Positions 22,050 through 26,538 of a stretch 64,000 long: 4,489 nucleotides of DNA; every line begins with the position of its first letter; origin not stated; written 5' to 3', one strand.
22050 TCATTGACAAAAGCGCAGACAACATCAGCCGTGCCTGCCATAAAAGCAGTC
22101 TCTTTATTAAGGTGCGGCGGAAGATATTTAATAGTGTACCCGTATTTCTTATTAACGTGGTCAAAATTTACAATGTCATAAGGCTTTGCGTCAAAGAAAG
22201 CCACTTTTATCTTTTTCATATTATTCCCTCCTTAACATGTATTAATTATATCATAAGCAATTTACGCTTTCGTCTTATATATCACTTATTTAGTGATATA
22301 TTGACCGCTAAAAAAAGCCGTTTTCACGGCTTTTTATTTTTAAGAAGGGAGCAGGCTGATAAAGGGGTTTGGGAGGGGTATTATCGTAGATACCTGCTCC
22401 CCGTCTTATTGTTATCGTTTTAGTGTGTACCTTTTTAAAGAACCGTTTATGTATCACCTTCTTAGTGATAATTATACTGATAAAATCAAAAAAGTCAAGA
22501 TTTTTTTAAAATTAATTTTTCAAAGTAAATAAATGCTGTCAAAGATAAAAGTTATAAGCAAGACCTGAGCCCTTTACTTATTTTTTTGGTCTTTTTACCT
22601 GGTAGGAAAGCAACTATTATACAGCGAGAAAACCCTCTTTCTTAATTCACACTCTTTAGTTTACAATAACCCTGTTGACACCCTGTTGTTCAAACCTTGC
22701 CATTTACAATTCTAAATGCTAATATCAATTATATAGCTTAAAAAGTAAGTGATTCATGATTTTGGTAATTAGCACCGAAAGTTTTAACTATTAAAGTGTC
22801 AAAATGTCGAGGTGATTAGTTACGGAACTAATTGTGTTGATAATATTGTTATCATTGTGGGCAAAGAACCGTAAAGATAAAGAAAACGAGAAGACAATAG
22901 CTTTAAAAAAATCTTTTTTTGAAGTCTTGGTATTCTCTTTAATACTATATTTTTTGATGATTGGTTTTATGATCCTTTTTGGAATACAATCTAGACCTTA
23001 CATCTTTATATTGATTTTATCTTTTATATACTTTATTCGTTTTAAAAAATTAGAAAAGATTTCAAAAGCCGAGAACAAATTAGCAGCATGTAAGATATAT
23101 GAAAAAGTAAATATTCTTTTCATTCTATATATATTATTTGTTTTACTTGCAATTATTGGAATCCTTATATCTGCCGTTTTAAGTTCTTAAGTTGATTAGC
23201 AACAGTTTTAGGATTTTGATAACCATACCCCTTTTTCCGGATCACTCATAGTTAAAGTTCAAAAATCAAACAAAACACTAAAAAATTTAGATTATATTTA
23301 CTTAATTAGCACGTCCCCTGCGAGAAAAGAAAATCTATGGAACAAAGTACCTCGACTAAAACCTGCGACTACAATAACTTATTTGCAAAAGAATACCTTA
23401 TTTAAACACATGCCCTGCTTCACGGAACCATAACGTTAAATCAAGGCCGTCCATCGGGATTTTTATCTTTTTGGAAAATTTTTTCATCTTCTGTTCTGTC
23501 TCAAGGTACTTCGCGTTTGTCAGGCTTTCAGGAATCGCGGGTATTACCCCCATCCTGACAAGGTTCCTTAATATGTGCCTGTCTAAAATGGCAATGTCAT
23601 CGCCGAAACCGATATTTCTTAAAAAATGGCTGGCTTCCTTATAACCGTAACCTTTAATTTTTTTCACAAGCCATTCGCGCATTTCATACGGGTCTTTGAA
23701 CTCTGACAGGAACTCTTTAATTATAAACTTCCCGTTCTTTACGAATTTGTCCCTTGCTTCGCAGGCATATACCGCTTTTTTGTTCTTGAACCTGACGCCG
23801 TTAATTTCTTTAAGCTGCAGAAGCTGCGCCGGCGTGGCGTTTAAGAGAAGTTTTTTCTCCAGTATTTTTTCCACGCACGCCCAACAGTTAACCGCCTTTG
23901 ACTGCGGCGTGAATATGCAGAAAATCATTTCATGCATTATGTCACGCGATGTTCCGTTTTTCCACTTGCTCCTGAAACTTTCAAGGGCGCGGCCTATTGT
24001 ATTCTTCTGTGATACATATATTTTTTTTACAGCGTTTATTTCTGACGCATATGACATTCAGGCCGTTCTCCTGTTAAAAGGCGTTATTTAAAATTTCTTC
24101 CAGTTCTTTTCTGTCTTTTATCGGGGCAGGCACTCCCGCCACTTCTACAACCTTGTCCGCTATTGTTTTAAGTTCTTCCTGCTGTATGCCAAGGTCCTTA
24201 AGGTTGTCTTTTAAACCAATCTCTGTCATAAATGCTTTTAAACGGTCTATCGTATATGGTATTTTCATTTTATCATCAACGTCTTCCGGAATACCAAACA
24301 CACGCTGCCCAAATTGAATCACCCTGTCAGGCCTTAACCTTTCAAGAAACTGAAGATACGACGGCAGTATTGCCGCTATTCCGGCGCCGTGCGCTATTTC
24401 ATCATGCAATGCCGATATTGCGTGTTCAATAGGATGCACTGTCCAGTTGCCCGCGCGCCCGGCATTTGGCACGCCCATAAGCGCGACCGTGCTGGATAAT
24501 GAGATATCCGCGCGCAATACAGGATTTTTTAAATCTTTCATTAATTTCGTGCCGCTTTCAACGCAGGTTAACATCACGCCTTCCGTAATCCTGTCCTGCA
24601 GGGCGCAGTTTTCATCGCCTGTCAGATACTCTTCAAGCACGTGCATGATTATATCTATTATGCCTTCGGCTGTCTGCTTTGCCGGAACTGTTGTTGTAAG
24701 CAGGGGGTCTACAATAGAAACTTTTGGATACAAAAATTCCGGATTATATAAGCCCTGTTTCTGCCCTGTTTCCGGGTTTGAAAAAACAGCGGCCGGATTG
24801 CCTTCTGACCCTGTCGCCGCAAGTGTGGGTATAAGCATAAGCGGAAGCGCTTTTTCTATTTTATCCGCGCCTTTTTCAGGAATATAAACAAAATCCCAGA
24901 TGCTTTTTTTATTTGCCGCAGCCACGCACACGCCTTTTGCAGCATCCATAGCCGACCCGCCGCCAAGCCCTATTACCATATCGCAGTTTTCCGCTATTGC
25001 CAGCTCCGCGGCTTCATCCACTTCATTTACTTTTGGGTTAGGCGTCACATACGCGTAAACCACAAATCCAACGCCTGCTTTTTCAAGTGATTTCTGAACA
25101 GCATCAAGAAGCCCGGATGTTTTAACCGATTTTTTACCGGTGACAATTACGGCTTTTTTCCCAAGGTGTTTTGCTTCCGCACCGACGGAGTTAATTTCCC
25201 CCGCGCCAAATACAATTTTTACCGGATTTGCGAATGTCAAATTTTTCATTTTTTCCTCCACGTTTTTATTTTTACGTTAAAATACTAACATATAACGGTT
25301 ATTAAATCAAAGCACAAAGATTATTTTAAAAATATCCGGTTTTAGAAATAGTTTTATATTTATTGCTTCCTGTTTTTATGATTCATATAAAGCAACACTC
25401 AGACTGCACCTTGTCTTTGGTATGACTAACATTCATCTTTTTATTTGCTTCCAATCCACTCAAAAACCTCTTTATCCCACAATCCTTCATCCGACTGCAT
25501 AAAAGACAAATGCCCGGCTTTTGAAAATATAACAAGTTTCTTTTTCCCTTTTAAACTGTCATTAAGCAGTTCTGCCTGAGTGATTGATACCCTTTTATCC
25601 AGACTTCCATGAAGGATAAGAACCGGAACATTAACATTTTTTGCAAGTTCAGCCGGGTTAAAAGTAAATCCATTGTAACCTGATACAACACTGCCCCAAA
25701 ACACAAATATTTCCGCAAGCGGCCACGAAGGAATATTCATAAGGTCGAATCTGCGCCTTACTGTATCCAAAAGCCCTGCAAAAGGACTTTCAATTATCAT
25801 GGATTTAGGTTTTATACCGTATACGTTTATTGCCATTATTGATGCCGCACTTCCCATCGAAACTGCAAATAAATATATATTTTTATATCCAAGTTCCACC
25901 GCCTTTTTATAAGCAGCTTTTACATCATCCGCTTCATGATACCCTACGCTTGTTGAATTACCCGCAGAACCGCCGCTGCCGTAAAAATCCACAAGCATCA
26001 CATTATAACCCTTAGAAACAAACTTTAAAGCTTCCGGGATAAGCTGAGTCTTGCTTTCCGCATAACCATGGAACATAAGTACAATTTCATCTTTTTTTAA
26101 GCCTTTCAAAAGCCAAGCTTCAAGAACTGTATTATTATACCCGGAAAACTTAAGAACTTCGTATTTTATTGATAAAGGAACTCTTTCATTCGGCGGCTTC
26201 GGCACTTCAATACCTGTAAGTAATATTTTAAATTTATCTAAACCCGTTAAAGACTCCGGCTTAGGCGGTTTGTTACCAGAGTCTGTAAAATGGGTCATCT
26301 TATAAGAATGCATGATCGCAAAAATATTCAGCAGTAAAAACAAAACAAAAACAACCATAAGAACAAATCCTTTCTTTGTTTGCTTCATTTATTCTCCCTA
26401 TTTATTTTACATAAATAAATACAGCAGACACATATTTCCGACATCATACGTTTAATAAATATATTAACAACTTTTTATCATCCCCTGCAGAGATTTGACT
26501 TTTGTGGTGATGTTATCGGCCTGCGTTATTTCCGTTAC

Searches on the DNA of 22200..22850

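Call 10: search_rna_families(source=window, start=22200, end=22850, threshold=evalue, max_evalue=10)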
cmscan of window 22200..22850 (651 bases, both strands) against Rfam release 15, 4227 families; matches with E-value up to 10: 8.
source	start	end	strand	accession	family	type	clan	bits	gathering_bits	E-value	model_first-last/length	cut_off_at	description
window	22249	22346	+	RF02529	SSRC8_1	Gene; sRNA;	-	22.3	80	0.12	1-150/150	no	Streptococcus sRNA SSRC8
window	22310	22430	-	RF02747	FtrA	Gene; sRNA;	-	19.7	134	3.1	1-111/111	no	Francisella sRNA A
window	22254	22341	+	RF01859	Phe_leader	Cis-reg; leader;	-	18.8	55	1.8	1-125/125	no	Phenylalanine leader peptide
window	22309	22363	-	RF02891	AgrB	Gene; antisense;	-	17.8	40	2.6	1-84/84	no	ArsR-gov region gene B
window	22280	22341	+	RF01485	rli61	Cis-reg;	-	16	50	4.3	1-106/106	no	Listeria sRNA rli61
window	22309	22404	-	RF01820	RsaE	Gene; sRNA;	-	15.1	79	8.9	1-112/112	no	RNA Staph. aureus E (RoxS)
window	22552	22611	+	RF01906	HOTAIR_3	Gene; lncRNA;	-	12.5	80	3.7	1-98/98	no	HOTAIR conserved region 3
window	22311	22352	-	RF01394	isrK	Gene; sRNA;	-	11.8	50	7.1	1-77/77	no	isrK Hfq binding RNA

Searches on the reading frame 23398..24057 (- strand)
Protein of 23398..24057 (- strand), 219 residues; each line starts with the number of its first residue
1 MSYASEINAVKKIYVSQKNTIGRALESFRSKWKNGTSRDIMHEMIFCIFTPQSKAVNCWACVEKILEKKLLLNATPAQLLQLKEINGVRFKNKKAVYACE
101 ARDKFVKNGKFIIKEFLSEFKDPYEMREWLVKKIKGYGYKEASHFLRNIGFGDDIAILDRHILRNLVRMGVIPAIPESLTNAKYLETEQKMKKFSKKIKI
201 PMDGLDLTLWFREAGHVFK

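Call 52: search_protein_families(library=pfam, proteins=[window:23398-24057:-])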
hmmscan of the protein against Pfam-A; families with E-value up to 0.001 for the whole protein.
window:23398-24057:- (219 aa): 1 family
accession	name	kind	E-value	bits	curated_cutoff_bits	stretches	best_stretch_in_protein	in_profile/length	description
PF22175.2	Ogg-HhH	-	5.5e-56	189.3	27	1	24-200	4-173/173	8-oxoguanine DNA glycosylase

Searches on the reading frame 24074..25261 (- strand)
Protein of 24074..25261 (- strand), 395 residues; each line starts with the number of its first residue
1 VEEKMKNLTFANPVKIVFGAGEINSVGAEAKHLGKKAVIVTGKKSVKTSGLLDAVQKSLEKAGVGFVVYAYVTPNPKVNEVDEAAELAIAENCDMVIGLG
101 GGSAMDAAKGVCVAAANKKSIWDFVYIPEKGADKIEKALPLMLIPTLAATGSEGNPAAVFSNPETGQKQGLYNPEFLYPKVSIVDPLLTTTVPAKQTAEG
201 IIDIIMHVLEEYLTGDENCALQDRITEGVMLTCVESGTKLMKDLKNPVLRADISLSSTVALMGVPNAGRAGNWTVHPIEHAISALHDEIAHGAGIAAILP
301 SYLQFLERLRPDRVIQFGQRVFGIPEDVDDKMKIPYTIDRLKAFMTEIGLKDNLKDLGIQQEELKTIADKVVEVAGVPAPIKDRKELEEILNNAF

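Call 52: search_protein_families(library=pfam, proteins=[window:24074-25261:-])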
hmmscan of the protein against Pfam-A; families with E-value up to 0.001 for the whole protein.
window:24074-25261:- (395 aa): 3 families
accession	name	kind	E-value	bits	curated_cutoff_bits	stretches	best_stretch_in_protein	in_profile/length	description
PF00465.25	Fe-ADH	-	6.2e-53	179.3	31.3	1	13-186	1-168/168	Iron-containing alcohol dehydrogenase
PF25137.1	ADH_Fe_C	-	1.2e-26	94.1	27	1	197-393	1-192/194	Fe-containing alcohol dehydrogenase family, C-terminal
PF13685.12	Fe-ADH_2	-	2.9e-09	37.5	28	1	21-113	5-95/149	Iron-containing alcohol dehydrogenase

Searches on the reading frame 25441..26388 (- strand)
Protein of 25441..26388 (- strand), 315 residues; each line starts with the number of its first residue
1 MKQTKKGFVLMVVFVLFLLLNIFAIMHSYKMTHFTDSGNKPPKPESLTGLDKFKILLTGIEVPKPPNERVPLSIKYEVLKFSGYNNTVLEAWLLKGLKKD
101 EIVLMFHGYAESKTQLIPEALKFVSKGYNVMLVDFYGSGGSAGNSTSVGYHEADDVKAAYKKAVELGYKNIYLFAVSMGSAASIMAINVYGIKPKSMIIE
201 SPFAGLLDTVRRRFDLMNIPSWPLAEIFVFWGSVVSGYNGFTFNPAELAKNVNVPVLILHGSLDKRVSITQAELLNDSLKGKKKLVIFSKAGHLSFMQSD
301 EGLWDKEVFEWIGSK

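Call 52: search_protein_families(library=pfam, proteins=[window:25441-26388:-])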
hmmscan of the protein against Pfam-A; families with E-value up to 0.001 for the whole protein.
window:25441-26388:- (315 aa): 8 families
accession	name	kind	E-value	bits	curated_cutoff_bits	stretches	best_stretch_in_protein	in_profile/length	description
PF12146.15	Hydrolase_4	-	3.7e-17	62.9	27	1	99-207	3-114/239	Serine aminopeptidase, S33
PF00561.26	Abhydrolase_1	-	1.5e-11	44.9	25.8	2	102-202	2-102/245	alpha/beta hydrolase fold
PF00326.27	Peptidase_S9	-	7.9e-10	39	22.6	1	123-313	9-207/213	Prolyl oligopeptidase family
PF12697.13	Abhydrolase_6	-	6.3e-08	34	26.3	1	103-299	1-211/217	Alpha/beta hydrolase family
PF05448.18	AXE1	-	8.4e-08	31.8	21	1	79-179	59-164/321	Acetyl xylan esterase (AXE1)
PF02129.25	Peptidase_S15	-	2.1e-07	31.4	23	1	115-159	39-83/262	X-Pro dipeptidyl-peptidase (S15 family)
PF01738.24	DLH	-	1.3e-05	25.3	21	0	237-300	127-192/217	Dienelactone hydrolase family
PF03583.20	LIP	-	0.00079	19.3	23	0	124-189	23-91/286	Secretory lipase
